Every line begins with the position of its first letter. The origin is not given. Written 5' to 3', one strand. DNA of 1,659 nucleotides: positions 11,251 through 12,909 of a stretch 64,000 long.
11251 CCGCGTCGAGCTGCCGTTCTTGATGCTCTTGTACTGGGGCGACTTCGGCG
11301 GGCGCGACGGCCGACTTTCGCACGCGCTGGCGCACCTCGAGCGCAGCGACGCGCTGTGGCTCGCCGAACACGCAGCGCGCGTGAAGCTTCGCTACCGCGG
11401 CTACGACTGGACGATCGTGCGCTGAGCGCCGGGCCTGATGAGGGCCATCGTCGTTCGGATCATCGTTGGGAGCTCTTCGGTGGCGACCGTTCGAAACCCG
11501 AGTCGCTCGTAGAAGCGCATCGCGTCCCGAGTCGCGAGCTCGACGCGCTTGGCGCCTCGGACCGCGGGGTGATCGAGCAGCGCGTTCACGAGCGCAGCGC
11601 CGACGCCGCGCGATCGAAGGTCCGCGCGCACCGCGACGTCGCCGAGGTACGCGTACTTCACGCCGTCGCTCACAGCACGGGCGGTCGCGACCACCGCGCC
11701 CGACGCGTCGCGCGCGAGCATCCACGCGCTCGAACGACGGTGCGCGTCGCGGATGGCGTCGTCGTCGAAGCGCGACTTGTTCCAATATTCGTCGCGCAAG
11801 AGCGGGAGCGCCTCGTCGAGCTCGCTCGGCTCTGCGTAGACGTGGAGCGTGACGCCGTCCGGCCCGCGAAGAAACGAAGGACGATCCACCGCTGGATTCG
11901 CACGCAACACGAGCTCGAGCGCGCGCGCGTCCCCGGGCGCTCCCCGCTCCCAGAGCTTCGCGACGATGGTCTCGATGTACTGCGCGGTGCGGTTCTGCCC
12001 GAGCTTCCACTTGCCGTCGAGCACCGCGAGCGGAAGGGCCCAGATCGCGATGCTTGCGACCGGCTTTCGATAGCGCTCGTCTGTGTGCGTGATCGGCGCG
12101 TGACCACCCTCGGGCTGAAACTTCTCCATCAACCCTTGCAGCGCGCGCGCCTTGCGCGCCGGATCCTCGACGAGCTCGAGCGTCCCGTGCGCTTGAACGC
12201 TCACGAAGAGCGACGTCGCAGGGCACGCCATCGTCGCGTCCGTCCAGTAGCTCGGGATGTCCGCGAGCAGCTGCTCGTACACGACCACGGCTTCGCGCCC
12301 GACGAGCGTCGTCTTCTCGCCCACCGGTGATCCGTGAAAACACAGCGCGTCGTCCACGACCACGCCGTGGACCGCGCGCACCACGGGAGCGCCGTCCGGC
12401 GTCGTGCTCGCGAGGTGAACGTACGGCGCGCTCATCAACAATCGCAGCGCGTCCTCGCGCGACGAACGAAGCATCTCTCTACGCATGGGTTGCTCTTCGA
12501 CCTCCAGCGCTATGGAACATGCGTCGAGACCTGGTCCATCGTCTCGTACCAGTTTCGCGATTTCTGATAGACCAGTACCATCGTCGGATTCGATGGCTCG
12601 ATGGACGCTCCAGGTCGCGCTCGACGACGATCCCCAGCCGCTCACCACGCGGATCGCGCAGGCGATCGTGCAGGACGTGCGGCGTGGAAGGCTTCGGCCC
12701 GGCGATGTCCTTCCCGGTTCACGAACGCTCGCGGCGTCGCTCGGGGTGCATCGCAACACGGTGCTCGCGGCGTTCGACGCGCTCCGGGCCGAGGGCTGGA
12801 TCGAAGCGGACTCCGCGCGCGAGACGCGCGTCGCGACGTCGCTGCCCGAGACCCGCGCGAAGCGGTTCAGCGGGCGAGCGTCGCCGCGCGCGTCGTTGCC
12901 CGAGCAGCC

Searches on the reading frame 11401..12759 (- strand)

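Call 62: search_protein_families(library=pfam, proteins=[window:11401-12759:-], max_evalue=0.00001)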
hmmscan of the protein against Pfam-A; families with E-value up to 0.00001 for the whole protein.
window:11401-12759:- (452 aa): 4 families
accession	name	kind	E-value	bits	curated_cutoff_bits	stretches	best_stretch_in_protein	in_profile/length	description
PF12900.13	Pyridox_ox_2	-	1.7e-19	70.6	27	1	100-247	1-136/140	Pyridoxamine 5'-phosphate oxidase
PF00583.31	Acetyltransf_1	-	9.4e-15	55.4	20.7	1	324-422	14-116/116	Acetyltransferase (GNAT) family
PF13508.13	Acetyltransf_7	-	6.3e-11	42.9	27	1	346-423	6-83/84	Acetyltransferase (GNAT) domain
PF13673.13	Acetyltransf_10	-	8.2e-08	32.7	23.6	1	326-429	13-114/128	Acetyltransferase (GNAT) domain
